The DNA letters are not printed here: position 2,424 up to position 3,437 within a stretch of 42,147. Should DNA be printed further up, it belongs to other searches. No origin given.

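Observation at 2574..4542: Self-contained four-gene cassette of exported or membrane proteins of unrecognised family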

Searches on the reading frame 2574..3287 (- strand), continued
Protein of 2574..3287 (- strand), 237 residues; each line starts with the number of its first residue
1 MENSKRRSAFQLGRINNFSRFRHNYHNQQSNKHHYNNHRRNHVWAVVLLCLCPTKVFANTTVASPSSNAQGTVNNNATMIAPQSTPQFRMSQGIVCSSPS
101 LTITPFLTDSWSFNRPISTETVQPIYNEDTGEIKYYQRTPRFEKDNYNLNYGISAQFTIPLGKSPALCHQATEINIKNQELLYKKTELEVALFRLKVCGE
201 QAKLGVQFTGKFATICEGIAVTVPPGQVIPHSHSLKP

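Call 67: find_related_loci(query=A4, collection=viral_contigs, flank=7000)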
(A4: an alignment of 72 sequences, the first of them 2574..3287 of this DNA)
Query A4 (237 aa) in viral_contigs; peptide patterns used: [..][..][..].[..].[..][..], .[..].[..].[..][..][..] (x = any residue, [..] = any of these).
600 stretches matched a pattern (row limit reached: there are more); 574 encode a relative of the query (tblastn E <= 1e-3); the best 80 are kept; 80 distinct loci.
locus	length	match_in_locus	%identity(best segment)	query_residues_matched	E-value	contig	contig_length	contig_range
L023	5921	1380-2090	90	1-237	3e-147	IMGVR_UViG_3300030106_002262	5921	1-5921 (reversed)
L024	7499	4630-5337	91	1-236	7e-146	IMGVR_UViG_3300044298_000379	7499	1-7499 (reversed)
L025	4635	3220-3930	85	1-237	2e-138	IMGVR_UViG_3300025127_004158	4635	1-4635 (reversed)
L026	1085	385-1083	87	1-233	1e-150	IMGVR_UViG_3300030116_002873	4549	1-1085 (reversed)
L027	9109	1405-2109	82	1-235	1e-133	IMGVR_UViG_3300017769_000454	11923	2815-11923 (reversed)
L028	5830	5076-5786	81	1-237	2e-131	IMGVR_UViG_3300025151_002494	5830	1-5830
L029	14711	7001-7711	81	1-237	6e-129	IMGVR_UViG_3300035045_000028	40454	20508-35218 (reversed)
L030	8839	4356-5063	80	1-236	1e-127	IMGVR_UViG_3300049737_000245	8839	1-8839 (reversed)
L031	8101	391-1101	76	1-237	2e-127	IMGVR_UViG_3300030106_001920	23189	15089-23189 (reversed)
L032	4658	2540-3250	75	1-237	2e-125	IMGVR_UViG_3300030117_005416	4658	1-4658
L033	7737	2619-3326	78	1-236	5e-124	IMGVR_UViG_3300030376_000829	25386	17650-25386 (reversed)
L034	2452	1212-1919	75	1-236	5e-127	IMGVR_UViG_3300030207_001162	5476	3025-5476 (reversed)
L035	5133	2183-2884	76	1-235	9e-122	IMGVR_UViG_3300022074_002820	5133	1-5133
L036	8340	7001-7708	75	1-236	1e-119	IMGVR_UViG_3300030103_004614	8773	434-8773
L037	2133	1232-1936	73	1-236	2e-123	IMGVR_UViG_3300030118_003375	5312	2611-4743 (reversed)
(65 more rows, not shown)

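Call 86: search_protein_representatives(alignment_id=A4)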
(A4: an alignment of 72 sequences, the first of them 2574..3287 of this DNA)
Query: 72 sequences, 291 profile positions. Proteins with E-value up to 0.001 (for the whole library): 605; up to 1e-10: 391; up to 1e-30: 132. The best 150 are listed.
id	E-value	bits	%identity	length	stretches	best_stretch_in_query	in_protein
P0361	1.7e-121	421.3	-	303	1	1-290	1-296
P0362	1.3e-108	379.1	-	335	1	4-283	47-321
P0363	1.0e-95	336.7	-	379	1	8-274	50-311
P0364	3.9e-94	331.5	-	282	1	86-289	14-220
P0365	4.5e-94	331.3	-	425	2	6-148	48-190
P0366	3.8e-92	325.0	-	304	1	3-274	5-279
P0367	4.1e-90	318.3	-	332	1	7-275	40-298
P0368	5.4e-87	308.1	-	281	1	66-281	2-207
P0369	2.8e-86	305.7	-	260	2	127-291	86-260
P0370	4.5e-86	305.0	-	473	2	127-280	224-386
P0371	4.3e-84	298.5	-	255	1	3-252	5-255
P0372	2.8e-83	295.9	-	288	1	3-281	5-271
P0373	7.1e-82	291.3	-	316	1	24-285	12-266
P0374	9.8e-80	284.2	-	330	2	127-275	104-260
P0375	5.6e-79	281.8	-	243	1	57-283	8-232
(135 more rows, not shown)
